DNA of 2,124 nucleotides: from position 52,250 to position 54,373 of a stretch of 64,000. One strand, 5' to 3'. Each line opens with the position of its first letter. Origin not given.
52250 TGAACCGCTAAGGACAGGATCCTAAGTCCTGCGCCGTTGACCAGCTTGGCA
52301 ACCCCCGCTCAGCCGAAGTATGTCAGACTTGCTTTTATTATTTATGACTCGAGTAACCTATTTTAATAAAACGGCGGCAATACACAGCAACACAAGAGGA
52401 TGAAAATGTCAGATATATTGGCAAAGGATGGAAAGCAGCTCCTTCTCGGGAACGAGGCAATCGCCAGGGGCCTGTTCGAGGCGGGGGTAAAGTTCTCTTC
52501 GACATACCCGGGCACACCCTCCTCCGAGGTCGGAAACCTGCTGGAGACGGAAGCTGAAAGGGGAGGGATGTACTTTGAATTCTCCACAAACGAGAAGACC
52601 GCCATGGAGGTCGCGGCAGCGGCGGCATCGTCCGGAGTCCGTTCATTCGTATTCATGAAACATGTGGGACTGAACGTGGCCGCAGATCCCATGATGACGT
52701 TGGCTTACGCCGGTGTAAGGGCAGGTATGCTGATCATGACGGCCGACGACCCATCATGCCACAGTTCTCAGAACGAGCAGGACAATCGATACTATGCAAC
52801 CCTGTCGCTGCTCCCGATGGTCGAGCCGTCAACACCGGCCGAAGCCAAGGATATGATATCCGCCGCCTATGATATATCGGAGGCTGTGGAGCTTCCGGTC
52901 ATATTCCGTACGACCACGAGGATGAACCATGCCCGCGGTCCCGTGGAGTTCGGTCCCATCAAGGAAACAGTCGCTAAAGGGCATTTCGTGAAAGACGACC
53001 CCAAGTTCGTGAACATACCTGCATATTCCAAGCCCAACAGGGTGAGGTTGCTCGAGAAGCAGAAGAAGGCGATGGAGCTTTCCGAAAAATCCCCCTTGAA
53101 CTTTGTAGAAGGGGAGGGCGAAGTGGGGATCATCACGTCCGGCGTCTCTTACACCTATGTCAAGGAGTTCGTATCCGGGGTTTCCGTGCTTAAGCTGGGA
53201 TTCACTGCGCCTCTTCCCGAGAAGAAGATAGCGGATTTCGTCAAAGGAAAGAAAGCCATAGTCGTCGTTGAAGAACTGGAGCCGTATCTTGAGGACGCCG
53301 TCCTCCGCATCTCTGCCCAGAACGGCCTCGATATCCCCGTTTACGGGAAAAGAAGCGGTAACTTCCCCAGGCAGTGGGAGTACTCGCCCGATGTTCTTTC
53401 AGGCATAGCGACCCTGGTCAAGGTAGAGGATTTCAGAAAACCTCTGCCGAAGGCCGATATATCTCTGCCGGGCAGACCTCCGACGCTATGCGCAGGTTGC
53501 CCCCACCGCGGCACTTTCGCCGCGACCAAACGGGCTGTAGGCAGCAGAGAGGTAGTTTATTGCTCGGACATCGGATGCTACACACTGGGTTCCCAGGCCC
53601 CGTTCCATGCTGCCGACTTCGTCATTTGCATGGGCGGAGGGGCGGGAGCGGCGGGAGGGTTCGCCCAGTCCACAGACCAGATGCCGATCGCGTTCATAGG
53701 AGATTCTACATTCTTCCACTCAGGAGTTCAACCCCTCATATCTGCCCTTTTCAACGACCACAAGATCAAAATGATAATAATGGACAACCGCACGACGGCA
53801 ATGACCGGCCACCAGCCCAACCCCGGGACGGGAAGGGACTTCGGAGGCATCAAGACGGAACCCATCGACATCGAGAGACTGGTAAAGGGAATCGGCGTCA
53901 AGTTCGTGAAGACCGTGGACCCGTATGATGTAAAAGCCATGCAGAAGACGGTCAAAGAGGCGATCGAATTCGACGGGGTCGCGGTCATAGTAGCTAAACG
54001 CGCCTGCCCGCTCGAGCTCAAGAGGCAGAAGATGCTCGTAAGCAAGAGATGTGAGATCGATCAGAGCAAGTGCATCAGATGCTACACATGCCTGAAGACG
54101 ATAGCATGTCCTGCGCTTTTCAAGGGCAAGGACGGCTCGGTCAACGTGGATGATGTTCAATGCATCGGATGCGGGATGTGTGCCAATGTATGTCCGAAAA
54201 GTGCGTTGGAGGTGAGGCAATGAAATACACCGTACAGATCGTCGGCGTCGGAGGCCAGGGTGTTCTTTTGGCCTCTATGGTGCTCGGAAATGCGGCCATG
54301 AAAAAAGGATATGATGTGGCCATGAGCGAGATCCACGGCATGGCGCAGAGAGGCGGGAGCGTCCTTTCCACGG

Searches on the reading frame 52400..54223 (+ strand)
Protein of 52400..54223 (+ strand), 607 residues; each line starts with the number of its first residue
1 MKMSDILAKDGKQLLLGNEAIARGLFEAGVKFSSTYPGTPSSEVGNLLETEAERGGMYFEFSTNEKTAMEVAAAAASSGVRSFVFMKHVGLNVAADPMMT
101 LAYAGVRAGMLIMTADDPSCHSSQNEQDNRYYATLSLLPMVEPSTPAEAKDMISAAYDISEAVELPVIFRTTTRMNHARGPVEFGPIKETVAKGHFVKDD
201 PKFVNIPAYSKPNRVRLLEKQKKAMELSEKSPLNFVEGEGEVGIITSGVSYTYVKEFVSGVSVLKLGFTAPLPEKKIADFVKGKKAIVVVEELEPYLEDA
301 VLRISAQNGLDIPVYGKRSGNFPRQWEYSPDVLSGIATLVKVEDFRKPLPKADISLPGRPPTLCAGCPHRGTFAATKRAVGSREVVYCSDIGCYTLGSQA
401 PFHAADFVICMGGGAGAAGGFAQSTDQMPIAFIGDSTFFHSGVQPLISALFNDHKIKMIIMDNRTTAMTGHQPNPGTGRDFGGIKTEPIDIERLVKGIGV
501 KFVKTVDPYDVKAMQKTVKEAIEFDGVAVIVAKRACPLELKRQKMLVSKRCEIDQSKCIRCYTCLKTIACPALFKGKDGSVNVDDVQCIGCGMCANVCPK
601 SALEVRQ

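Call 39: search_protein_families(library=pfam, proteins=[window:52400-54223:+], max_evalue=0.00001)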
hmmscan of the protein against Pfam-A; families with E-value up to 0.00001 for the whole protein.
window:52400-54223:+ (607 aa): 7 families
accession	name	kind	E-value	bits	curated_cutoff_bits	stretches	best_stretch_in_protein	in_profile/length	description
PF02775.26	TPP_enzyme_C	-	5.1e-25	88.5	21.9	1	390-531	1-150/151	Thiamine pyrophosphate enzyme, C-terminal TPP binding domain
PF01855.24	POR_N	-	4e-14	53.3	27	1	24-188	2-171/231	Pyruvate flavodoxin/ferredoxin oxidoreductase, thiamine diP-bdg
PF12837.12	Fer4_6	-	4.7e-07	29.9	25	0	581-602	2-23/24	4Fe-4S binding domain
PF00037.32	Fer4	-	6.8e-07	29.3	21.1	0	583-603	3-23/24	4Fe-4S binding domain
PF02779.29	Transket_pyr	-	1.2e-06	28.7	27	0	7-172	16-168/174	Transketolase, pyrimidine binding domain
PF14697.11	Fer4_21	-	1.4e-06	28.8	35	1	552-602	2-56/59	4Fe-4S dicluster domain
PF13237.11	Fer4_10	-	5.5e-06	26.7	25.5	1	552-599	3-53/53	4Fe-4S dicluster domain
